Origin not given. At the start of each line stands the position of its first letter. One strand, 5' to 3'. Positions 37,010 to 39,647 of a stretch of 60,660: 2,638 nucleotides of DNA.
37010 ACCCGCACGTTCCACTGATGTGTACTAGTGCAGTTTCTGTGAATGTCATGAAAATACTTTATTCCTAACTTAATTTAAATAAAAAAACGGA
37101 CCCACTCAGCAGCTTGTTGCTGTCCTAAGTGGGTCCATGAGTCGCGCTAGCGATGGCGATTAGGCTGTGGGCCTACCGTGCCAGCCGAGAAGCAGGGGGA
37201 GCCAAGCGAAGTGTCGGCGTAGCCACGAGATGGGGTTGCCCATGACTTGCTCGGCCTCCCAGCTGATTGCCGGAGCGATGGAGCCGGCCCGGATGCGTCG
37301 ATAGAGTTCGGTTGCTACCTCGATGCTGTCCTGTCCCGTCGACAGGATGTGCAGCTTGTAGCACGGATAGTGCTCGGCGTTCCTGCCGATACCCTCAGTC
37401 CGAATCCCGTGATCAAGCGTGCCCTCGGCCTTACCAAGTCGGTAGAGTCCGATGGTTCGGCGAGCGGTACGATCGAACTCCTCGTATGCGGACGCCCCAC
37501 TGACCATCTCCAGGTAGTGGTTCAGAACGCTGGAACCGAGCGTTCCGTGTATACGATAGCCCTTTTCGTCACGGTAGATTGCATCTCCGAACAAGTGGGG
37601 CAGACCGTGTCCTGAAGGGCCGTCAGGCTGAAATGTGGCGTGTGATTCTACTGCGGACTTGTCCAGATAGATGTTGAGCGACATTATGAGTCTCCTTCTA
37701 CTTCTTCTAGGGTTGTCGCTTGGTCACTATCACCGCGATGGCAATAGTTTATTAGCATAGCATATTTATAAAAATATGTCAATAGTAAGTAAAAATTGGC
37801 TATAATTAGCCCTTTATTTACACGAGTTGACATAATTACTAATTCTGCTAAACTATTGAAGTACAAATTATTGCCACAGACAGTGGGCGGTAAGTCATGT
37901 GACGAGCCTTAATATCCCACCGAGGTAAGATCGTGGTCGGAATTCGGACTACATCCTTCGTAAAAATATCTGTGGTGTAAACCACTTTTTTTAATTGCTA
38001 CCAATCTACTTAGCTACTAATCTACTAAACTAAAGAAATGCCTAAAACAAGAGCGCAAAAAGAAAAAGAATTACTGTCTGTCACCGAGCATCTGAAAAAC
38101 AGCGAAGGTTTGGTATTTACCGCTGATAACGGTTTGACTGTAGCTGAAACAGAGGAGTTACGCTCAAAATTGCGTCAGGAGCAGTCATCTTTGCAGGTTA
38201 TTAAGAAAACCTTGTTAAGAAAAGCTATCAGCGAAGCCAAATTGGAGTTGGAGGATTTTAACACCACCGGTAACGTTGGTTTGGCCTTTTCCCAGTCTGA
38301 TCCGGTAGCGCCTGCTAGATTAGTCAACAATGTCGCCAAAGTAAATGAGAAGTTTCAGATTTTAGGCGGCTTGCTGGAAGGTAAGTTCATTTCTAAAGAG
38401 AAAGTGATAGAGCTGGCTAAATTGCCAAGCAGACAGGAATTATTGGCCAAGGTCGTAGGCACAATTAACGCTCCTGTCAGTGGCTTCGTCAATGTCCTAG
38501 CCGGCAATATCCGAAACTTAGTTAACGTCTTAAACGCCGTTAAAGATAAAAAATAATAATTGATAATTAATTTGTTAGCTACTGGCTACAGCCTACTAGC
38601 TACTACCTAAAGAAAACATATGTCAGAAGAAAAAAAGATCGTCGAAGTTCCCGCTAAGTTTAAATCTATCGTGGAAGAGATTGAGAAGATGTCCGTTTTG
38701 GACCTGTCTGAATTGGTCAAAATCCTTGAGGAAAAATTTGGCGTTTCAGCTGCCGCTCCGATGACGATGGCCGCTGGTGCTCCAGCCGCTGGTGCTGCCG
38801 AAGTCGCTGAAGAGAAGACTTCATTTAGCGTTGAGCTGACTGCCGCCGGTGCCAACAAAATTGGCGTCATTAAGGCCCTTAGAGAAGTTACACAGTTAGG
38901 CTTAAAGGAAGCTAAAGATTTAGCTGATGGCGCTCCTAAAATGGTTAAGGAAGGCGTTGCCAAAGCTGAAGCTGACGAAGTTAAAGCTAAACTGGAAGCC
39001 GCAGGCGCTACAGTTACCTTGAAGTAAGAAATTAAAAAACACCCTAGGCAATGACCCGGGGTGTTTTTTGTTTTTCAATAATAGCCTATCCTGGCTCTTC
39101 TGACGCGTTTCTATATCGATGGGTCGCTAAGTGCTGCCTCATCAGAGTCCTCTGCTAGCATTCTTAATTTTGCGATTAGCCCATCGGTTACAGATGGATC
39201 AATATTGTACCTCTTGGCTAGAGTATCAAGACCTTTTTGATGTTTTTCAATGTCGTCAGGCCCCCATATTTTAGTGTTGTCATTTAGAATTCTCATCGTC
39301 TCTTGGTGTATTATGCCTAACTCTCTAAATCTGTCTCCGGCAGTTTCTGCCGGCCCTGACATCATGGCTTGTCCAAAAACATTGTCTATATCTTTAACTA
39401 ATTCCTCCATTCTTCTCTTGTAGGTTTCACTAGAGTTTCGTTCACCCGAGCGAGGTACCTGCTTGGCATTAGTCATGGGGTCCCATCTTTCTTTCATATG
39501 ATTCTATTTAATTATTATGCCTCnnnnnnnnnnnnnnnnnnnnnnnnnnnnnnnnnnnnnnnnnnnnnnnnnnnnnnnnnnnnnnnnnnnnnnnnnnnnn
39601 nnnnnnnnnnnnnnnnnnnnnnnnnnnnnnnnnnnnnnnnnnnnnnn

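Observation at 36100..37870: Two GC-rich, self-contained gene cassettes between mltG and rplJ; one is bracketed by a perfect 40-bp direct repeat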

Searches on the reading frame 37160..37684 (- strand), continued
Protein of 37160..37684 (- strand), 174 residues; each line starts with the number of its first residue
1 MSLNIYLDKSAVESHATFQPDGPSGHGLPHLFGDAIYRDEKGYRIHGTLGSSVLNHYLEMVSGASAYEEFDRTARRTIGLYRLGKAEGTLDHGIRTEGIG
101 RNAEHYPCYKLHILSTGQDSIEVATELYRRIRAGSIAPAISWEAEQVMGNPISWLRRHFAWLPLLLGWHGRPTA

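Call 75: find_encoding_contigs(protein=P0038, flank=4000, max_places=2)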
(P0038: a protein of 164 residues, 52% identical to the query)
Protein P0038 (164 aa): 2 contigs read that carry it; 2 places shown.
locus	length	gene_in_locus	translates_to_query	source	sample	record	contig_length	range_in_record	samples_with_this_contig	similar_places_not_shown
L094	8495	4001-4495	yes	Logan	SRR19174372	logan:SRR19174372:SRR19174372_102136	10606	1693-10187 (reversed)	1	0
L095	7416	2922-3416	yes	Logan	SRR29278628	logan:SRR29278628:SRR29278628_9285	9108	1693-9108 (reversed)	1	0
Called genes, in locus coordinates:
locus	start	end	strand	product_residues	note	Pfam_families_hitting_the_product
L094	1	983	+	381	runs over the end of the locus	-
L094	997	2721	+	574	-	-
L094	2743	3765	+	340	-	-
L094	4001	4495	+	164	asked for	-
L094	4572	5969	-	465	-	PF00753:Lactamase_B, PF23023:Anti-Pycsar_Apyc1 (weak), PF12706:Lactamase_B_2 (faint), PF16661:Lactamase_B_6, PF10996:Beta-Casp, PF07521:RMMBL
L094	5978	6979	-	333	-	PF00044:Gp_dh_N, PF02800:Gp_dh_C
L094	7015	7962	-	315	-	PF13793:Pribosyltran_N, PF00156:Pribosyltran, PF14572:Pribosyl_synth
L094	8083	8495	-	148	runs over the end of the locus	-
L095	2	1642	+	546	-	?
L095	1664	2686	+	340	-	-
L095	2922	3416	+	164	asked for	-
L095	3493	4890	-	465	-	PF00753:Lactamase_B, PF23023:Anti-Pycsar_Apyc1 (weak), PF12706:Lactamase_B_2 (faint), PF16661:Lactamase_B_6, PF10996:Beta-Casp, PF07521:RMMBL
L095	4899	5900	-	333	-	PF00044:Gp_dh_N, PF02800:Gp_dh_C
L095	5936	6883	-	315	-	PF13793:Pribosyltran_N, PF00156:Pribosyltran, PF14572:Pribosyl_synth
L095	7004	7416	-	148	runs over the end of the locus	-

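Call 76: find_encoding_contigs(protein=P0031, flank=4000, max_places=2)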
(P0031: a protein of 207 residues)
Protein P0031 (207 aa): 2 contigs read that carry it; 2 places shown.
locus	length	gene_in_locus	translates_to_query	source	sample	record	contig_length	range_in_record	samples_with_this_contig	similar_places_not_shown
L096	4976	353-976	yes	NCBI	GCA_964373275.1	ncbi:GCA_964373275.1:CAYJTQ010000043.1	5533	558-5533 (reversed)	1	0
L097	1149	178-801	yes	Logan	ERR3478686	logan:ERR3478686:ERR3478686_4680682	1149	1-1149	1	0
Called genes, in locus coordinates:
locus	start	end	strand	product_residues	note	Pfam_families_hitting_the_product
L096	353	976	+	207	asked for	-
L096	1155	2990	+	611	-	PF00270:DEAD (weak), PF04851:ResIII, PF13604:AAA_30 (faint), PF17757:UvrB_inter, PF27431:UvrB_3rd, PF00271:Helicase_C, PF12344:UvrB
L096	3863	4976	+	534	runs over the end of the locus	PF02463:SMC_N (faint), PF13304:AAA_21 (faint), PF00005:ABC_tran (weak)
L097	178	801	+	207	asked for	-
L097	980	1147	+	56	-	?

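Call 82: find_encoding_contigs(protein=P0032, flank=2500, max_places=2)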
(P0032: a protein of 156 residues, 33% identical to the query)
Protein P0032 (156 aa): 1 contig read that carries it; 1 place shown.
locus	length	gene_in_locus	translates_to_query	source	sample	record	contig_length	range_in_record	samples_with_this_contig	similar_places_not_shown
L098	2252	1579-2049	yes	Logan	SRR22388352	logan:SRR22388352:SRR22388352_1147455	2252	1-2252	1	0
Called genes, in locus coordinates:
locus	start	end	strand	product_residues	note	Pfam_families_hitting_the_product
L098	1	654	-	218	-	?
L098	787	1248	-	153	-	PF00276:Ribosomal_L23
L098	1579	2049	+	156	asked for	-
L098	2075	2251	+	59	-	?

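Call 83: find_encoding_contigs(protein=P0035, flank=2500, max_places=2)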
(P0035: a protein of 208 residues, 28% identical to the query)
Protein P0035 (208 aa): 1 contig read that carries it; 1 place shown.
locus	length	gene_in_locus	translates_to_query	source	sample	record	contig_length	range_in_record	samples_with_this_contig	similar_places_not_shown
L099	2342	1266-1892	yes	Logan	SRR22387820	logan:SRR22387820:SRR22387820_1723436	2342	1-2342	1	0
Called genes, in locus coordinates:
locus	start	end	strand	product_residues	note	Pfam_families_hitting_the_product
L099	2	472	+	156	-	?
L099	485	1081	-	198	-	PF03167:UDG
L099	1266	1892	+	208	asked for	-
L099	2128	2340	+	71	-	?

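Call 84: find_encoding_contigs(protein=P0040, flank=2500, max_places=2)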
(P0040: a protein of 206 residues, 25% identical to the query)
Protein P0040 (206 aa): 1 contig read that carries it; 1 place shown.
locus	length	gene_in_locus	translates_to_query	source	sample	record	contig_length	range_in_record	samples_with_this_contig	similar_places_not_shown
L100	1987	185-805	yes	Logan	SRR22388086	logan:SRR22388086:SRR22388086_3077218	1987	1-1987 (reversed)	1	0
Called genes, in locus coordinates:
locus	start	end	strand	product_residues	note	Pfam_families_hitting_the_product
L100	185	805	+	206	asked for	-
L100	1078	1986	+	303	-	?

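Call 94: search_solved_structures(query=A5, max_evalue=10, show_alignments=2)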
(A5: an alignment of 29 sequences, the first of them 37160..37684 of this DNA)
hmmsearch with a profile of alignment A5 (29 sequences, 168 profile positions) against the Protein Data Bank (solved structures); distinct sequences matched with E-value up to 10: 3.
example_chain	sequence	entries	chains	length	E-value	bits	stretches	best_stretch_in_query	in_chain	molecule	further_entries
8qj2_D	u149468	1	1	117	0.79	12.8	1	90-138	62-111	pN162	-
2aua_A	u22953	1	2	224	1.1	12.4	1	26-100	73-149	hypothetical protein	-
7ylq_A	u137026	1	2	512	1.5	11.8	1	115-136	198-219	Microcystinase C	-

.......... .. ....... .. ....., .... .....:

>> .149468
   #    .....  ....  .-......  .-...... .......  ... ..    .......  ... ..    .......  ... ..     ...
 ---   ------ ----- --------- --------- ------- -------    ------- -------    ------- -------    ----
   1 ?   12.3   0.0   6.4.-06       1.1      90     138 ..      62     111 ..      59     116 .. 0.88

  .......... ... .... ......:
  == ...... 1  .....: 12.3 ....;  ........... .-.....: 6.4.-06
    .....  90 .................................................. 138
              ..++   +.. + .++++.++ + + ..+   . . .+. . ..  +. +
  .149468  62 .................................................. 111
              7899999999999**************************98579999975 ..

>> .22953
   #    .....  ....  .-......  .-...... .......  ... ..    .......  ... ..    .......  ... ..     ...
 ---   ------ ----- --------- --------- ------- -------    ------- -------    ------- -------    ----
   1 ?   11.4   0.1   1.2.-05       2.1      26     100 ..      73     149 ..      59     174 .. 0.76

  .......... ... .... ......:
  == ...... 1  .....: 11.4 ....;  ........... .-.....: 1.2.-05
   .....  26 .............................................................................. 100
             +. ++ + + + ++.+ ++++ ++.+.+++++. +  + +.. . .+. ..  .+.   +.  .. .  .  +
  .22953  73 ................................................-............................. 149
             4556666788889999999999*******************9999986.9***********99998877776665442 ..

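Call 100: search_protein_families(library=phrogs, alignment_id=A5, max_evalue=0.01)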
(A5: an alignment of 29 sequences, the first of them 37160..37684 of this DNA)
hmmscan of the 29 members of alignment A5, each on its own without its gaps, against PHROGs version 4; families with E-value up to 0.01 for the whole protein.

A. member 1, window:37160-37684:- (174 aa): 0 families

B. families by the number of members that match (of 29 scanned): 2 families
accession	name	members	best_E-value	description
phrog_20928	-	1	0.0036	-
phrog_11830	-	1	0.007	-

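Call 109: search_protein_families(library=padloc, alignment_id=A5, max_evalue=0.01)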
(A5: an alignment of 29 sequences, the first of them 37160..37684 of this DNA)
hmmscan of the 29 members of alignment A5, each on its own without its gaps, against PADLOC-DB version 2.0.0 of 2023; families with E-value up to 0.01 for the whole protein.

A. member 1, window:37160-37684:- (174 aa): 0 families

B. families by the number of members that match (of 29 scanned): 1 family
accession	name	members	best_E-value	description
PDLC03863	LmuB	1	0.0073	-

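Call 110: search_protein_families(library=ncbifam, alignment_id=A5, max_evalue=0.01)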
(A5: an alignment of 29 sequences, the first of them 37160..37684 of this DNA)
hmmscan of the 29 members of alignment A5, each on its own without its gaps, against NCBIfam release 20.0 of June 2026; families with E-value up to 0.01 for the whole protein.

A. member 1, window:37160-37684:- (174 aa): 0 families

B. families by the number of members that match (of 29 scanned): 2 families
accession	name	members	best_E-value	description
NF052320.1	Cbp1_fam_LP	1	0.0018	Cbp1 family collagen-binding glycoprotein adhesin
NF047362.1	CT392_fam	1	0.0065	CT392 family protein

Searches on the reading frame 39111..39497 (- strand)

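Call 51: search_protein_families(library=pfam, proteins=[window:39111-39497:-], max_evalue=0.1)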
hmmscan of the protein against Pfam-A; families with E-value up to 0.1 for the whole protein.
window:39111-39497:- (128 aa): 1 family
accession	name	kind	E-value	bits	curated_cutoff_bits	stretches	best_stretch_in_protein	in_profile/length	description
PF16264.11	SatD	-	0.021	14.9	29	1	22-73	16-67/211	SatD family (SatD)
